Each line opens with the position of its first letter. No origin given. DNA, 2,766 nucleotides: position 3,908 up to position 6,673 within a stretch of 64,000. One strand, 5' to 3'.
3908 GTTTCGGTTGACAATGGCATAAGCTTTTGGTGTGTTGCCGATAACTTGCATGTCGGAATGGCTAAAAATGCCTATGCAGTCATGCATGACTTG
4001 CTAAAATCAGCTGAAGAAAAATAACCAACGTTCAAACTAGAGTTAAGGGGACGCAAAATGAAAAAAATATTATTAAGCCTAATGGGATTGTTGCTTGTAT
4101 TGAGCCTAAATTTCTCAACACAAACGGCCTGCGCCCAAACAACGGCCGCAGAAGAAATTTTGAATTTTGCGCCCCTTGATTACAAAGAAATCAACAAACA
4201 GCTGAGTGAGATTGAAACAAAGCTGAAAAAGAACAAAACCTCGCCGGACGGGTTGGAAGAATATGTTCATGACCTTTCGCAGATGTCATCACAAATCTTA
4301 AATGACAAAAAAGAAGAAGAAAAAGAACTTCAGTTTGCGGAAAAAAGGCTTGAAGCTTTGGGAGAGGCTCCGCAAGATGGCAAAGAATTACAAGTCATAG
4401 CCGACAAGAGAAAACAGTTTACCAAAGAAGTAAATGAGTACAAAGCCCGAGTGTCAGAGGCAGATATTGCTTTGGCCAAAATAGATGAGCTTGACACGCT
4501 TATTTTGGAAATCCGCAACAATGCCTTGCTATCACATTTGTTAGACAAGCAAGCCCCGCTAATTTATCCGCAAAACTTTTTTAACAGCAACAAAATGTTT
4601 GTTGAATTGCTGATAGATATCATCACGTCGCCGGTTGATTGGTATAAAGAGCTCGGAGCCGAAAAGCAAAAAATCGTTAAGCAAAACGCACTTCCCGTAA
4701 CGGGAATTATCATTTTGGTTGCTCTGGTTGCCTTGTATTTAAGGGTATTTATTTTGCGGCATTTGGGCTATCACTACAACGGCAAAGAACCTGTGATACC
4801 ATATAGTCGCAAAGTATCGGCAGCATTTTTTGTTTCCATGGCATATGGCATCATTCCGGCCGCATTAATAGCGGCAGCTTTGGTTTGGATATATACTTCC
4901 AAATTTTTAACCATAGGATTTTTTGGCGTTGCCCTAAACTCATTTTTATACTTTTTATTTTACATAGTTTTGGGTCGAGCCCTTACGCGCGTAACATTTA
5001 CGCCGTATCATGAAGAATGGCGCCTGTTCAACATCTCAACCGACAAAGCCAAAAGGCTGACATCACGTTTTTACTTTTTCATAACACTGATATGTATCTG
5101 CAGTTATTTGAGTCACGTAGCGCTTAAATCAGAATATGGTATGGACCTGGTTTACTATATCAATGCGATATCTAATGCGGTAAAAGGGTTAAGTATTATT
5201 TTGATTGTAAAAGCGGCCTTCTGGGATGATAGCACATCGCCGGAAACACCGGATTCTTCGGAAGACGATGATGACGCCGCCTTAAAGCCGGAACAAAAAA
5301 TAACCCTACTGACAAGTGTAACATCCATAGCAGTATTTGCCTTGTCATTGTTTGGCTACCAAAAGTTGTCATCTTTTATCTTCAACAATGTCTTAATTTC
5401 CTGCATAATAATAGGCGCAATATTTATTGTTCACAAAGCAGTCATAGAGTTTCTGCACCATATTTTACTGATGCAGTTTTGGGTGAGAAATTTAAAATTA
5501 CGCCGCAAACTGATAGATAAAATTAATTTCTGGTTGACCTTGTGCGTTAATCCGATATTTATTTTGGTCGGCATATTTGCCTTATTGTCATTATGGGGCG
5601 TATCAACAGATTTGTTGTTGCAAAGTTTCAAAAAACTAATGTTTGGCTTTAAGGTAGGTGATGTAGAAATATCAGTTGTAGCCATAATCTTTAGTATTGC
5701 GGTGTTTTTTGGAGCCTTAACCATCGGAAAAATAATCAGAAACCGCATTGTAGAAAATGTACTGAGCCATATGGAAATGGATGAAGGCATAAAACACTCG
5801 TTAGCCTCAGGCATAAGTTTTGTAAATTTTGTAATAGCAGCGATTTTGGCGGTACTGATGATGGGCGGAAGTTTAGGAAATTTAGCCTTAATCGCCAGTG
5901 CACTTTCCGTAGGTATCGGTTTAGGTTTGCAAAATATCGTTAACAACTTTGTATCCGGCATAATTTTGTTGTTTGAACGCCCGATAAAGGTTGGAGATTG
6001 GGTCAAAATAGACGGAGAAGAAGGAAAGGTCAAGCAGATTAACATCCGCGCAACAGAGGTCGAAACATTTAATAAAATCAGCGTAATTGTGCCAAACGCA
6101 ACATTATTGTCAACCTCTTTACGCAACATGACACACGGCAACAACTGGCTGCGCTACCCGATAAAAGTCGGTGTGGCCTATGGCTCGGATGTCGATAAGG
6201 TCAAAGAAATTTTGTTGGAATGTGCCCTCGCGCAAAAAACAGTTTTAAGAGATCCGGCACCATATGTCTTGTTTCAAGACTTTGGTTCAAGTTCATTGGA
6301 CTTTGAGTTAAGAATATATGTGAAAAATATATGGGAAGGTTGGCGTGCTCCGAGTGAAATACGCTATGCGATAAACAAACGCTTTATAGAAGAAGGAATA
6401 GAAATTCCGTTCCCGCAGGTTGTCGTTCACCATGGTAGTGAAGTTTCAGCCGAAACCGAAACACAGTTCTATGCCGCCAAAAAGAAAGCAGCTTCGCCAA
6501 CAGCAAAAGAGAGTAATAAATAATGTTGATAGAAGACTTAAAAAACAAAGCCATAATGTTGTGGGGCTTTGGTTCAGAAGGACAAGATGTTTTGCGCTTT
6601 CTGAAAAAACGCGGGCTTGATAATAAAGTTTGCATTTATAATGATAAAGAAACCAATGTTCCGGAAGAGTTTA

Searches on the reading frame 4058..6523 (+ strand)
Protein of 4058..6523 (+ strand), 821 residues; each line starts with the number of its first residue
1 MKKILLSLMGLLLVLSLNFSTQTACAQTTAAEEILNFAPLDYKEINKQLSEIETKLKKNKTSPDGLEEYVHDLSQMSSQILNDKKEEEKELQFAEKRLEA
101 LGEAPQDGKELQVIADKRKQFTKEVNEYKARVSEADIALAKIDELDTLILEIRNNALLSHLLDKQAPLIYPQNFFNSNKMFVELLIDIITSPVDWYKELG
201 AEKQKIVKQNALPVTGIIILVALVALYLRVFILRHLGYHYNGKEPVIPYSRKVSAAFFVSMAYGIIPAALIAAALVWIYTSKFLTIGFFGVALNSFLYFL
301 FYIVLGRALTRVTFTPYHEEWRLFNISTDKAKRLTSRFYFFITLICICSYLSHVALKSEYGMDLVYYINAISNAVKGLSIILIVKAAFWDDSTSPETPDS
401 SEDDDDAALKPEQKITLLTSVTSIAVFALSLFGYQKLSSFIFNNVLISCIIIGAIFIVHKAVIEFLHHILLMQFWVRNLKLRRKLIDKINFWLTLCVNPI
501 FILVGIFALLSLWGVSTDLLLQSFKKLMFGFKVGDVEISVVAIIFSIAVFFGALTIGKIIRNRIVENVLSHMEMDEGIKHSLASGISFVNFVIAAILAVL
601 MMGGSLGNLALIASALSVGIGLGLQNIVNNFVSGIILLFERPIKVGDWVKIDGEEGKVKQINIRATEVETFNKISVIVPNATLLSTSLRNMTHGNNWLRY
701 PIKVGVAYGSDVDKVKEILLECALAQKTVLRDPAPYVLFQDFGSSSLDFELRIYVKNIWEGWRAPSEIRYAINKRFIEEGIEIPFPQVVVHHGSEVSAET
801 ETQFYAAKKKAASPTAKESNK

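Call 13: find_encoding_contigs(protein=window:4058-6523:+, flank=10000, max_places=1)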
Protein window:4058-6523:+ (821 aa): 8 contigs read that carry it; 1 place shown.
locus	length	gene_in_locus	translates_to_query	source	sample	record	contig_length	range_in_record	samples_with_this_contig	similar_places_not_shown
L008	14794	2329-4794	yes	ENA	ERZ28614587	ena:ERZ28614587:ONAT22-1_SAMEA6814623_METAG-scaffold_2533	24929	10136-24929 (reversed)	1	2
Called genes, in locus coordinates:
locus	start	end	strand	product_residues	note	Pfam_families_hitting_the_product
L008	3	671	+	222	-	?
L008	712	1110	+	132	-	PF01245:Ribosomal_L19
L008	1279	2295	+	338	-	PF01118:Semialdhyde_dh, PF02774:Semialdhyde_dhC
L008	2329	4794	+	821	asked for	PF00924:MS_channel_2nd, PF21082:MS_channel_3rd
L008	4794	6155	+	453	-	PF21799:MurD-like_N, PF08245:Mur_ligase_M, PF02875:Mur_ligase_C (weak)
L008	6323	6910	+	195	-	-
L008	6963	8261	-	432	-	PF07690:MFS_1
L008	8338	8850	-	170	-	-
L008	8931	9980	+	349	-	PF01116:F_bP_aldolase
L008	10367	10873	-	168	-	PF00210:Ferritin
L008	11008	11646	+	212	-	PF00834:Ribul_P_3_epim, PF04131:NanE (weak)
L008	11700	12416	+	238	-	PF00072:Response_reg, PF00486:Trans_reg_C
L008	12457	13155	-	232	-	-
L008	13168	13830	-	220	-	-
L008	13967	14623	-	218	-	PF13677:MotB_plug, PF00691:OmpA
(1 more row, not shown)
